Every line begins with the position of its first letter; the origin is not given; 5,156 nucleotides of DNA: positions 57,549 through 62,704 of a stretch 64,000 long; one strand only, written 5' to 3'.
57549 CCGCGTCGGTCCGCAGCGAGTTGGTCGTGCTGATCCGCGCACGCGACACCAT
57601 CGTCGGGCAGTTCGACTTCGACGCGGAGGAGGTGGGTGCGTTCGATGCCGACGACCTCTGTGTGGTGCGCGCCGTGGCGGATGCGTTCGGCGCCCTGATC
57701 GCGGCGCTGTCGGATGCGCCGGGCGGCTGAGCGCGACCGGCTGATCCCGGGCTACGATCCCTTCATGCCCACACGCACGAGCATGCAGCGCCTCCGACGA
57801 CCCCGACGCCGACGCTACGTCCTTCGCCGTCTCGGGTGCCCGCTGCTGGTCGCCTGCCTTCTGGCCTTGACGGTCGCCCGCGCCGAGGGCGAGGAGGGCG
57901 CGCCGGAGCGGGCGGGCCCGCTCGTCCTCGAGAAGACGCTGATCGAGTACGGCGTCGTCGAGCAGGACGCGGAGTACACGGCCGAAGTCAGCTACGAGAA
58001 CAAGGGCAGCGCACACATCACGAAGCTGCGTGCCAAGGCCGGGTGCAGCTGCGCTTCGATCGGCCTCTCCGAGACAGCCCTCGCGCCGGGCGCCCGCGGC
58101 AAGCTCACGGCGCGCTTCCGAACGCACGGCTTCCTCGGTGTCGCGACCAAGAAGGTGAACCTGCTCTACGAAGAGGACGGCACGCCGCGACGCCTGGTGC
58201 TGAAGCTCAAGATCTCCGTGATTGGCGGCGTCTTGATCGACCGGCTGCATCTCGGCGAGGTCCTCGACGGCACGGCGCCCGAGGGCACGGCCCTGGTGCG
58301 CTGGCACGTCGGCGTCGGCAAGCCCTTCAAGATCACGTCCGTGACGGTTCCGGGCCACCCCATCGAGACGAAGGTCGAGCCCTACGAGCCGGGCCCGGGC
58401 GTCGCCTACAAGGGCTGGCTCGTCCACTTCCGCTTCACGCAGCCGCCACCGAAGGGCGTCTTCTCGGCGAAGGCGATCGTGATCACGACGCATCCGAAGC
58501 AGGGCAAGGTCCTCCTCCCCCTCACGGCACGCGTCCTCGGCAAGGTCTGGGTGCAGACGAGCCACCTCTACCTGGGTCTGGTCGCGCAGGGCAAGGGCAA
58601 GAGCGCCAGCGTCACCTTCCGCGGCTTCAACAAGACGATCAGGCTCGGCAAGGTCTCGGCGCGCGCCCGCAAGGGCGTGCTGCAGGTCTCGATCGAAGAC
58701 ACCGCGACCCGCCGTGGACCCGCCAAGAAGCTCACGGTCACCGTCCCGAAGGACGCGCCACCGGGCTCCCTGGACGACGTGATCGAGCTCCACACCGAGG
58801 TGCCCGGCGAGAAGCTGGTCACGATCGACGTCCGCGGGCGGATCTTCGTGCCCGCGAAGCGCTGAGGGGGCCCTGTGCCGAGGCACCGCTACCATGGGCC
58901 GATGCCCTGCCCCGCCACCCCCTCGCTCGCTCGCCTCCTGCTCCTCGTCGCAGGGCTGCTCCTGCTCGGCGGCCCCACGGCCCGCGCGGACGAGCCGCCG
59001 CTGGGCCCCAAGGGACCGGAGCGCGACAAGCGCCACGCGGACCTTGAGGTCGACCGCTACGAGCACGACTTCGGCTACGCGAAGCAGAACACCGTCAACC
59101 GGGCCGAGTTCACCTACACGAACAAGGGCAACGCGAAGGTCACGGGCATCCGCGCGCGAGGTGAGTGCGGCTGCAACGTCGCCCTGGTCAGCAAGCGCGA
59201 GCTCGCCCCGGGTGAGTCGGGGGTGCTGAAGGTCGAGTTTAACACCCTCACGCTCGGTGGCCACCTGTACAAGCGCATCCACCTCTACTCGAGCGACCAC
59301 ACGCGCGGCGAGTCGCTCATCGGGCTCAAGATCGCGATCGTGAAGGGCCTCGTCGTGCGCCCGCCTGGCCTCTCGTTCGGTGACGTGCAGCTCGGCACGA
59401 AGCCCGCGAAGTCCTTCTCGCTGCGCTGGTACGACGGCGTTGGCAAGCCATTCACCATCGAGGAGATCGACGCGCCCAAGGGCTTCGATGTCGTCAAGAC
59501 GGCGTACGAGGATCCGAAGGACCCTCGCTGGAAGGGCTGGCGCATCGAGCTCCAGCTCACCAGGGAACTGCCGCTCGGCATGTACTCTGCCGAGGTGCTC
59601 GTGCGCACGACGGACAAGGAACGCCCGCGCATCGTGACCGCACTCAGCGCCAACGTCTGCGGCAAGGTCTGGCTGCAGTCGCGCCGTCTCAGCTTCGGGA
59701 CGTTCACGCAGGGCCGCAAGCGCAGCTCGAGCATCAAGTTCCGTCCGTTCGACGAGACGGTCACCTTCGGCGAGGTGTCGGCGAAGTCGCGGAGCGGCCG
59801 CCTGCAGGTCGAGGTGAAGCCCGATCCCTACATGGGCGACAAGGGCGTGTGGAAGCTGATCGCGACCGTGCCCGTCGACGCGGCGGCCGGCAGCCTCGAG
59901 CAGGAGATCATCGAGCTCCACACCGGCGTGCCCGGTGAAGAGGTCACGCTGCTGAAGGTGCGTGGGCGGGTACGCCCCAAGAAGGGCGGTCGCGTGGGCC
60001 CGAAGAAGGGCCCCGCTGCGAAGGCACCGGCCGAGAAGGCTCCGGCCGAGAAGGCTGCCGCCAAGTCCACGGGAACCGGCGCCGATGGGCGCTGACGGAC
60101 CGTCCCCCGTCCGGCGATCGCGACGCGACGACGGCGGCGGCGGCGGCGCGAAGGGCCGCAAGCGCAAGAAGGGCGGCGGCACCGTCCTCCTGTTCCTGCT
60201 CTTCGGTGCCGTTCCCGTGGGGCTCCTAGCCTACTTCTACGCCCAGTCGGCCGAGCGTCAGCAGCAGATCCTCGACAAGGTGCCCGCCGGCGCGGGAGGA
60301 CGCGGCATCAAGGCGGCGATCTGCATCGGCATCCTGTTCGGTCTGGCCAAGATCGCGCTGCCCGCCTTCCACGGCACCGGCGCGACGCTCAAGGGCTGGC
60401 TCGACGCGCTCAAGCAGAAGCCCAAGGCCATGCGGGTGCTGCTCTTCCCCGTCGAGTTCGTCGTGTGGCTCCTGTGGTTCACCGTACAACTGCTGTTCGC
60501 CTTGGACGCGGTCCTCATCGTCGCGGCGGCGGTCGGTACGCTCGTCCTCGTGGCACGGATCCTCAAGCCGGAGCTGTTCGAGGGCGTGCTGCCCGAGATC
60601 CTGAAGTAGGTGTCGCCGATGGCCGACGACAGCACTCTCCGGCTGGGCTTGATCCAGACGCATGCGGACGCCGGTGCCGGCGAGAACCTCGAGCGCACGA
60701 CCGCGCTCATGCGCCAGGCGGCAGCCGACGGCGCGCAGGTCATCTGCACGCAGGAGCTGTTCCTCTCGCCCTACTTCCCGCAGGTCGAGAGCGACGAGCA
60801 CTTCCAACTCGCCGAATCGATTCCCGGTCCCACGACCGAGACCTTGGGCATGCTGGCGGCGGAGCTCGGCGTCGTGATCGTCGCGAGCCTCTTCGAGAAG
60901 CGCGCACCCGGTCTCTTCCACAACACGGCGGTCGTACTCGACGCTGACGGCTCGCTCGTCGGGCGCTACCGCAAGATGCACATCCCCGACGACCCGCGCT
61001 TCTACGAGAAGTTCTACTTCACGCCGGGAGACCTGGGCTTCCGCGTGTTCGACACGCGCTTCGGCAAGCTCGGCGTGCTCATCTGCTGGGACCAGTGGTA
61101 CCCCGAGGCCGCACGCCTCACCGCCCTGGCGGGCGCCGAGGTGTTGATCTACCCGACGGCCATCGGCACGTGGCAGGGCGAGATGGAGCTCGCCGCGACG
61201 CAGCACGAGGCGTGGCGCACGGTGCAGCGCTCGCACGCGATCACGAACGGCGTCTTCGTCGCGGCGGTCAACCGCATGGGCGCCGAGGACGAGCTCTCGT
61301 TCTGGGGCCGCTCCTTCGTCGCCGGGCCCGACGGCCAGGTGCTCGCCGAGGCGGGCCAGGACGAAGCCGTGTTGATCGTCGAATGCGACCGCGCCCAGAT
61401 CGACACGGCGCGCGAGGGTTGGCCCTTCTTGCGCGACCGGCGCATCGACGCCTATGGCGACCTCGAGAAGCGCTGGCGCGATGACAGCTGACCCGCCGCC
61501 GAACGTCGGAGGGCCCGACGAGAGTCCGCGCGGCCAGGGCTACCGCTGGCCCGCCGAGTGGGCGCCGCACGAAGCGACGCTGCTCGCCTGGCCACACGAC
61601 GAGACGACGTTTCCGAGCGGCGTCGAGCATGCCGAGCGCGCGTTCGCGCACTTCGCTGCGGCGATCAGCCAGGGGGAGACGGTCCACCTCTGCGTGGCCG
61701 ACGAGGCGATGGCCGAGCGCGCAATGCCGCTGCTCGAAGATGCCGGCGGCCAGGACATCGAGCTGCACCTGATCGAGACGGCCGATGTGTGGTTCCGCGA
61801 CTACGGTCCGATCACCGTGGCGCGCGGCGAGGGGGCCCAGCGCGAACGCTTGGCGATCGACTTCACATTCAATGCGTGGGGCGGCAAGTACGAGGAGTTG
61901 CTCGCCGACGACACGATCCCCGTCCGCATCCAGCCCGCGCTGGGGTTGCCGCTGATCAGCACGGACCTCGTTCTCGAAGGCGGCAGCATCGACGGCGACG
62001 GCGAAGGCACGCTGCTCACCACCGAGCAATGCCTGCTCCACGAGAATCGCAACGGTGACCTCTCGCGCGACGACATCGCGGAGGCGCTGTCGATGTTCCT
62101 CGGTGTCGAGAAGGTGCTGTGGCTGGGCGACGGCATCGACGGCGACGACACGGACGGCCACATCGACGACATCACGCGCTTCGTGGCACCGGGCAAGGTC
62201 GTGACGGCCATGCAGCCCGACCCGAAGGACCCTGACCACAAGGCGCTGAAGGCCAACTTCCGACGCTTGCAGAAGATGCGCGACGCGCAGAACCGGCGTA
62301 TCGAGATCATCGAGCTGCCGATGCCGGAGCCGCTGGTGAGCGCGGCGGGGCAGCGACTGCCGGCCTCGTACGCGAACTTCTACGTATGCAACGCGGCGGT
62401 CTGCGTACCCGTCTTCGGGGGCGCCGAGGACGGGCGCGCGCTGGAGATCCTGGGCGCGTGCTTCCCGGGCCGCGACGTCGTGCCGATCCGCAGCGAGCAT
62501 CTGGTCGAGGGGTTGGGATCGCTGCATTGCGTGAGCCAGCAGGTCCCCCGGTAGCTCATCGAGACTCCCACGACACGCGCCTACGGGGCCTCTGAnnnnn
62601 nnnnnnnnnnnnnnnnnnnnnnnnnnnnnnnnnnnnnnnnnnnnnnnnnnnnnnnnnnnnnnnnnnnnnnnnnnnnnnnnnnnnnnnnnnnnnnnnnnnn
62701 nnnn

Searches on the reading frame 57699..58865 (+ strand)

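Call 64: search_protein_families(library=pfam, proteins=[window:57699-58865:+], max_evalue=0.001)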
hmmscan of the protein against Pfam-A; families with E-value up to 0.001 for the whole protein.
window:57699-58865:+ (388 aa): 2 families
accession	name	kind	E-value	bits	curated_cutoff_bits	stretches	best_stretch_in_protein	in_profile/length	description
PF07610.17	DUF1573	-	2.6e-14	53.5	26.1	1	77-169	3-95/98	Protein of unknown function (DUF1573)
PF22544.2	HYDIN_VesB_CFA65-like_Ig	-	1.1e-06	29.3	25.5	1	77-169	5-98/100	HYDIN/CFA65/VesB-like, Ig-like domain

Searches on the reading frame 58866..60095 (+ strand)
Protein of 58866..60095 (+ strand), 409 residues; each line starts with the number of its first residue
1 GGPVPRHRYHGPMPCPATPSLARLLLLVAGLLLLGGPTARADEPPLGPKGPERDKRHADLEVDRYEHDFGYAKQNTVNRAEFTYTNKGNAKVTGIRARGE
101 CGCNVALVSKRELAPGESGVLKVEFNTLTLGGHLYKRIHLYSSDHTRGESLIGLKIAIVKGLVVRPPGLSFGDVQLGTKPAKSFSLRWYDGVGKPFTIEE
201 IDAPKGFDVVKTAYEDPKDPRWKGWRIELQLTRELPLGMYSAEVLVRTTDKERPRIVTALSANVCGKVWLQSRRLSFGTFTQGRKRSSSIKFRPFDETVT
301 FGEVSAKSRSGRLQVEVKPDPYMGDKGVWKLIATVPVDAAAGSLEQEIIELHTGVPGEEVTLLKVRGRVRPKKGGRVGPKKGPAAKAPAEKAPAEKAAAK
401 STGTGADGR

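Call 64: search_protein_families(library=pfam, proteins=[window:58866-60095:+], max_evalue=0.001)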
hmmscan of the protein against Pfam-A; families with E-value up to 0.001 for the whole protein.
window:58866-60095:+ (409 aa): 2 families
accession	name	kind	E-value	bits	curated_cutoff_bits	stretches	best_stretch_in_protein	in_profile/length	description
PF07610.17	DUF1573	-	1.4e-17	64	26.1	1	61-148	2-89/98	Protein of unknown function (DUF1573)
PF22544.2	HYDIN_VesB_CFA65-like_Ig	-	2.1e-11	44.3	25.5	1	59-144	2-88/100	HYDIN/CFA65/VesB-like, Ig-like domain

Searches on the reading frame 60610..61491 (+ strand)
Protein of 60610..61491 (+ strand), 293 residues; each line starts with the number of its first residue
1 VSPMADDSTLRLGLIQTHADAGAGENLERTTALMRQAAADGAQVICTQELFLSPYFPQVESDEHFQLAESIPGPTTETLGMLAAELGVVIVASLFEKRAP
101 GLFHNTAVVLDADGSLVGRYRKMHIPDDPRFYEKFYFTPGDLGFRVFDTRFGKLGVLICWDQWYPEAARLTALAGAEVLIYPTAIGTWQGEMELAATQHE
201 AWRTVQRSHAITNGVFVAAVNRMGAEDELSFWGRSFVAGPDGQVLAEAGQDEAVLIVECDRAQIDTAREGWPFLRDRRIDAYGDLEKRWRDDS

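Call 64: search_protein_families(library=pfam, proteins=[window:60610-61491:+], max_evalue=0.001)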
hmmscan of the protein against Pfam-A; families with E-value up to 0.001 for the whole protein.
window:60610-61491:+ (293 aa): 1 family
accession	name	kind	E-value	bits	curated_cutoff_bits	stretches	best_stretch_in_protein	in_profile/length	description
PF00795.27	CN_hydrolase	-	1.2e-66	225.2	23.2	1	22-268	13-255/256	Carbon-nitrogen hydrolase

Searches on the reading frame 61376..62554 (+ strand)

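Call 64: search_protein_families(library=pfam, proteins=[window:61376-62554:+], max_evalue=0.001)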
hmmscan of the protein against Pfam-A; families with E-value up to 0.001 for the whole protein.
window:61376-62554:+ (392 aa): 1 family
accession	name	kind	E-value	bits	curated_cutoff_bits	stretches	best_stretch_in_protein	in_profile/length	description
PF04371.20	PAD_porph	-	1.2e-118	396.4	25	1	57-391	1-321/321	Porphyromonas-type peptidyl-arginine deiminase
